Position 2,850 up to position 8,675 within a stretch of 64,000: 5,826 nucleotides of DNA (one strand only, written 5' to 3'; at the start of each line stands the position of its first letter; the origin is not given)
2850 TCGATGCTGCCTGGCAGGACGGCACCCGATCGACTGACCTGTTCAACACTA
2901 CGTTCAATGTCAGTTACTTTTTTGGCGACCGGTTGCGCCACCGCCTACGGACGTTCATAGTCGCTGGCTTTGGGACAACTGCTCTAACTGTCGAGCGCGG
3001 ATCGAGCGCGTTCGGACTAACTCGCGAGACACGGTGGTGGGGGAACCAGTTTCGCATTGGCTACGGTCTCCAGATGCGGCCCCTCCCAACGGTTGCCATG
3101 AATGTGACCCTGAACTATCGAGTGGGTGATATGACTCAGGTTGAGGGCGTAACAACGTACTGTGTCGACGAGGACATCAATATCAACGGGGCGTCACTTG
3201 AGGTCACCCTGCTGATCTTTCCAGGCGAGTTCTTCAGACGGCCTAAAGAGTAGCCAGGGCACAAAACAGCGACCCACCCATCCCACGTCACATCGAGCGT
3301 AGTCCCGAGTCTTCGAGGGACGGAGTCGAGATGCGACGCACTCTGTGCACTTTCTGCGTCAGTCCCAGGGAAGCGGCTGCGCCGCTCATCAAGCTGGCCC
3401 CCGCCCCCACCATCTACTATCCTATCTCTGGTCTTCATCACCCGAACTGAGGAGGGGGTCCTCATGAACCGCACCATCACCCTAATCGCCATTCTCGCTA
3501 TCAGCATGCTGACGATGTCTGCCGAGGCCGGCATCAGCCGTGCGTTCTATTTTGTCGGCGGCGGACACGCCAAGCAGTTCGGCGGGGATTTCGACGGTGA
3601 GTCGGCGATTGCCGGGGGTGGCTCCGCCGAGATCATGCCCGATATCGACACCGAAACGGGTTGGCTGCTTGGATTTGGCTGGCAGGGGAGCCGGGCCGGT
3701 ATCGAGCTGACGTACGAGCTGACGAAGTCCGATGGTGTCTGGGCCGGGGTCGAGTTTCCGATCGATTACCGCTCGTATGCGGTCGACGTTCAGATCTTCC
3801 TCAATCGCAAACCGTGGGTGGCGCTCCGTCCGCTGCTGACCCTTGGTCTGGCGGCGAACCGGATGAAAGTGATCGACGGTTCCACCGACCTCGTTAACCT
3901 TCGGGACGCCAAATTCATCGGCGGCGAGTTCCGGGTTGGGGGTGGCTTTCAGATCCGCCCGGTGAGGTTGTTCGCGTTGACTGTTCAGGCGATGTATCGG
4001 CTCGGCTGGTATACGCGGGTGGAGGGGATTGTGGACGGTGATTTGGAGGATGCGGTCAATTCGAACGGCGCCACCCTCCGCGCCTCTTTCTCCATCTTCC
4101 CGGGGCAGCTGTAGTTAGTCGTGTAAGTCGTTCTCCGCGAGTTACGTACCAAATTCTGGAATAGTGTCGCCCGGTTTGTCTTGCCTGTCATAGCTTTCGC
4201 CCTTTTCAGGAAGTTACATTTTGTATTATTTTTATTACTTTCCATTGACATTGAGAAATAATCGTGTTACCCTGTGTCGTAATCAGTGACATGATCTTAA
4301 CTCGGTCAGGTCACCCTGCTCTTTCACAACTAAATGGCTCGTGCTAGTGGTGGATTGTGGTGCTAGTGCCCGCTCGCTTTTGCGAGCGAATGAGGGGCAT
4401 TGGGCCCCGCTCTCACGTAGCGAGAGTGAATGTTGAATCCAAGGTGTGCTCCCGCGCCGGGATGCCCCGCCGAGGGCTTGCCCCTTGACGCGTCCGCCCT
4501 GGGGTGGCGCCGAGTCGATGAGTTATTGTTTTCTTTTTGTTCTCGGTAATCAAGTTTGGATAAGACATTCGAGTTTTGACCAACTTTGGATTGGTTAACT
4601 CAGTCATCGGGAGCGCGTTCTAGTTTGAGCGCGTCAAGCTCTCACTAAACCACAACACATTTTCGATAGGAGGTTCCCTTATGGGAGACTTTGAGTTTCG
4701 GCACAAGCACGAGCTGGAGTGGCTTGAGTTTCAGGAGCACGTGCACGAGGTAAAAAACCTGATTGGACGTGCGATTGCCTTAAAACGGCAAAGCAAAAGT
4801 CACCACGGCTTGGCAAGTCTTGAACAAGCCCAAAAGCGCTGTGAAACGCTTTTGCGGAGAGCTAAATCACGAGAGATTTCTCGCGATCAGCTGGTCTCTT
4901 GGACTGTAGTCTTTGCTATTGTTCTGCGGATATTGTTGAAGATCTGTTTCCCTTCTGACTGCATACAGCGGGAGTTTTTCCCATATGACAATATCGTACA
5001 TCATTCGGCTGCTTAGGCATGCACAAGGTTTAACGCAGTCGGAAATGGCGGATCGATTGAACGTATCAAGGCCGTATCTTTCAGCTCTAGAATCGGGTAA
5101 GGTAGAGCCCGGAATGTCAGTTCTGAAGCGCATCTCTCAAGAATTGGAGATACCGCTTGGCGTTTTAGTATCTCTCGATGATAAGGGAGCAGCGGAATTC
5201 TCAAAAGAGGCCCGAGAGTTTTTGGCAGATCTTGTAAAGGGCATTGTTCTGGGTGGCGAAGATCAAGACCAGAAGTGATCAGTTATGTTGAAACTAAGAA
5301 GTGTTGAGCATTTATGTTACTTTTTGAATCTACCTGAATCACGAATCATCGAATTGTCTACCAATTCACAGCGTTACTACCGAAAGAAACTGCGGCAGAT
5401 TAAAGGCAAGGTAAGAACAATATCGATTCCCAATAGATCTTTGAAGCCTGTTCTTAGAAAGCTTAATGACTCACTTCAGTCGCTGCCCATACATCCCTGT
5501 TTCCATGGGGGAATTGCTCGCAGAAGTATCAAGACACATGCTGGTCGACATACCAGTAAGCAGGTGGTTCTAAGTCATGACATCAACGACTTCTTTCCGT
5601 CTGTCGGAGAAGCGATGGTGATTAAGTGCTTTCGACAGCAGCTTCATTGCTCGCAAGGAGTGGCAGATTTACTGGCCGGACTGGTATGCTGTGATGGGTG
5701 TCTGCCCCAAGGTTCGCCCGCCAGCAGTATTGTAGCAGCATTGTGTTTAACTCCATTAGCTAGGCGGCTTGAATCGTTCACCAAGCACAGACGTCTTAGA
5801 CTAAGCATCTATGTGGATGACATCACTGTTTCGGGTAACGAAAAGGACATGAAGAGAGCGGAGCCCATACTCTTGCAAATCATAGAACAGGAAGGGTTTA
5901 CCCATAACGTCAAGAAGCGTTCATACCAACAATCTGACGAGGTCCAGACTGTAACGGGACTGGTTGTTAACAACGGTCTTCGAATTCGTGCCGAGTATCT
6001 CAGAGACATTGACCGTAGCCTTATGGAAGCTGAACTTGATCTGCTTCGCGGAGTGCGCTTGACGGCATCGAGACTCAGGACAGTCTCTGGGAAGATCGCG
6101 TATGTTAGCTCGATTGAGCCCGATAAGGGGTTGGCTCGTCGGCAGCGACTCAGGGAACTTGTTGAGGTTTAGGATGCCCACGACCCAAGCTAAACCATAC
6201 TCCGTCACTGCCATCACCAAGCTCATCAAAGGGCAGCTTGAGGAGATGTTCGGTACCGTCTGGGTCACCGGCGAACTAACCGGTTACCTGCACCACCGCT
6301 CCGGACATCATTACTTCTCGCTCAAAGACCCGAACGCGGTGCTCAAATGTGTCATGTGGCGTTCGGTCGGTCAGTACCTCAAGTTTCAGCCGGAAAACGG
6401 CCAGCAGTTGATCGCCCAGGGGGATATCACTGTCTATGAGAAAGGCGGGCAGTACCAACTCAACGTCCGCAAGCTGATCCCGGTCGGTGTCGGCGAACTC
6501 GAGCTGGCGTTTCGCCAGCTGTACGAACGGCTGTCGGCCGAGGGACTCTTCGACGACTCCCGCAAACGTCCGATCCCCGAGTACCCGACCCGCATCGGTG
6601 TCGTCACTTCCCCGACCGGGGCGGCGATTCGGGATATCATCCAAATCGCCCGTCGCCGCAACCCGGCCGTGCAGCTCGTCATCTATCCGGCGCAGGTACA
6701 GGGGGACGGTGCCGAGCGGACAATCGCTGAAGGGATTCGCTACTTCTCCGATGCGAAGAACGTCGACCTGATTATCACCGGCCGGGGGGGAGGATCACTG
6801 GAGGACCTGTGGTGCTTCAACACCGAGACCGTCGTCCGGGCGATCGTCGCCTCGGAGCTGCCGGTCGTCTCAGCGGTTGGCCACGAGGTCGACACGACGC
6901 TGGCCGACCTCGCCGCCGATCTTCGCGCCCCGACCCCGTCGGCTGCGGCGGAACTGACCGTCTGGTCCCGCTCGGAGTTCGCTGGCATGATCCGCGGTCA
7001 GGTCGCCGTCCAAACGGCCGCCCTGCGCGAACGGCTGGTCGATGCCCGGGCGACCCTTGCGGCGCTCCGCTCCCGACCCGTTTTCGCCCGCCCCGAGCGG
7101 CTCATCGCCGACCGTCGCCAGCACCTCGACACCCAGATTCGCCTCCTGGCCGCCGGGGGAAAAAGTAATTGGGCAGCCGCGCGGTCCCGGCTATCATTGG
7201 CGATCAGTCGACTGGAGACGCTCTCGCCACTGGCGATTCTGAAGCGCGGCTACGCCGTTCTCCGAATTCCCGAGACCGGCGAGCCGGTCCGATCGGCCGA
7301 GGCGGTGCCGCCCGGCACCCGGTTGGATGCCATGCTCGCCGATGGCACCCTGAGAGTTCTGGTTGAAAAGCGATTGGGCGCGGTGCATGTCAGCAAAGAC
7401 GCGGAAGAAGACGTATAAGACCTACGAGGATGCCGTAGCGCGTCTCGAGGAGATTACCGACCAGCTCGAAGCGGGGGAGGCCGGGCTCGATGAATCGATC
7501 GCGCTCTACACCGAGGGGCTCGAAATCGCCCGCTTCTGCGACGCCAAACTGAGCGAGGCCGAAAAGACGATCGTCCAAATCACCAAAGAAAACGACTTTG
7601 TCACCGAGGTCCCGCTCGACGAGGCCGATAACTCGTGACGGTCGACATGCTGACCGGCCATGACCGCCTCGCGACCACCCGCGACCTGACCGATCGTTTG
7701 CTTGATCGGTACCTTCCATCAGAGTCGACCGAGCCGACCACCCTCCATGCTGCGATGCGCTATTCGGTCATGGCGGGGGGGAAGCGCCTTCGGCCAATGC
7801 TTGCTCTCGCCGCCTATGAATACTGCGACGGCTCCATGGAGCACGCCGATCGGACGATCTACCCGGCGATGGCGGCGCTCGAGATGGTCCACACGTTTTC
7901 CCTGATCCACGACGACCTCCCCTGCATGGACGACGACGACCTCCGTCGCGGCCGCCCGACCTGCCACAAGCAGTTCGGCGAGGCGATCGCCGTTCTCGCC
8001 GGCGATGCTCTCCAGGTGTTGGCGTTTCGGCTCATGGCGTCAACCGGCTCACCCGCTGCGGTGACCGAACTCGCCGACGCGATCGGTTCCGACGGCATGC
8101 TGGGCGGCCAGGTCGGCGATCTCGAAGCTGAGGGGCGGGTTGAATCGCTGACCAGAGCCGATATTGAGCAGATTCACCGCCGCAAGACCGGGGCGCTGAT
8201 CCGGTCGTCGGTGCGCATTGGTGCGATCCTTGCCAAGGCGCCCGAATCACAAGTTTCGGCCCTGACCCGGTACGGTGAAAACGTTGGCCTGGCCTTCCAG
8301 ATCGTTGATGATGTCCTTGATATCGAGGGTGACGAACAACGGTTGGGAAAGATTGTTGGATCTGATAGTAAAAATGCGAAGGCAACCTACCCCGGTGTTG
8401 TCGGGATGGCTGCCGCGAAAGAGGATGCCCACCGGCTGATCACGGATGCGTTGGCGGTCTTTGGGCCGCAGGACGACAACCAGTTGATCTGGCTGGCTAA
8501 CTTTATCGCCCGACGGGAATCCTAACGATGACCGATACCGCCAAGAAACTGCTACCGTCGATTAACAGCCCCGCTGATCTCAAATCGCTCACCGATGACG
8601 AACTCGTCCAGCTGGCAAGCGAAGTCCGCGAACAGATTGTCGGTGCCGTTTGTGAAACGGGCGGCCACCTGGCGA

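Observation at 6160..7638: Retron RT translationally abutted to xseAB (Exo VII), a known msDNA-processing factor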

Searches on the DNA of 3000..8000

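Call 7: search_rna_families(source=window, start=3000, end=8000, threshold=evalue, max_evalue=1)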
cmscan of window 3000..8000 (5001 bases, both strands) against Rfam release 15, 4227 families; matches with E-value up to 1: 1.
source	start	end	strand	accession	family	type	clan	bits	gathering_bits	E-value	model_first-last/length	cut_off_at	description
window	5247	5274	-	RF01768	flavi_FSE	Cis-reg; frameshift_element;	-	19.9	43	0.35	6-33/62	no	ribosomal frameshift site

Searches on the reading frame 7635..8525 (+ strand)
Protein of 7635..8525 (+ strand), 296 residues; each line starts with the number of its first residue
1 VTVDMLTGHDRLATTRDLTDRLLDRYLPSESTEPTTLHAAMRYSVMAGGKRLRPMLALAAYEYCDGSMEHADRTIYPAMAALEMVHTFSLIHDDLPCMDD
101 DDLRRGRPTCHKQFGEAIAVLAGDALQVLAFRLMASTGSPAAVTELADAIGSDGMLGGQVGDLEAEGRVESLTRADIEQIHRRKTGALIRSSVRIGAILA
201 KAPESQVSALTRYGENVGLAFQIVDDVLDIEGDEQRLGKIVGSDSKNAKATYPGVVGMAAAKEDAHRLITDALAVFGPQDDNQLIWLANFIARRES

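Call 3: search_protein_families(library=pfam, proteins=[window:7635-8525:+], max_evalue=0.01)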
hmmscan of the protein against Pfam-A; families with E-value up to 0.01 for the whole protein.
window:7635-8525:+ (296 aa): 2 families
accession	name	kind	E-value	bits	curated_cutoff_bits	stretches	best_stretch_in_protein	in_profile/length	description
PF00348.22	polyprenyl_synt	-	2.7e-63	214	27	1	36-272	3-233/251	Polyprenyl synthetase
PF07336.16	ABATE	-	0.0063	17.6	24.4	0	7-130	17-128/130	Putative stress-induced transcription regulator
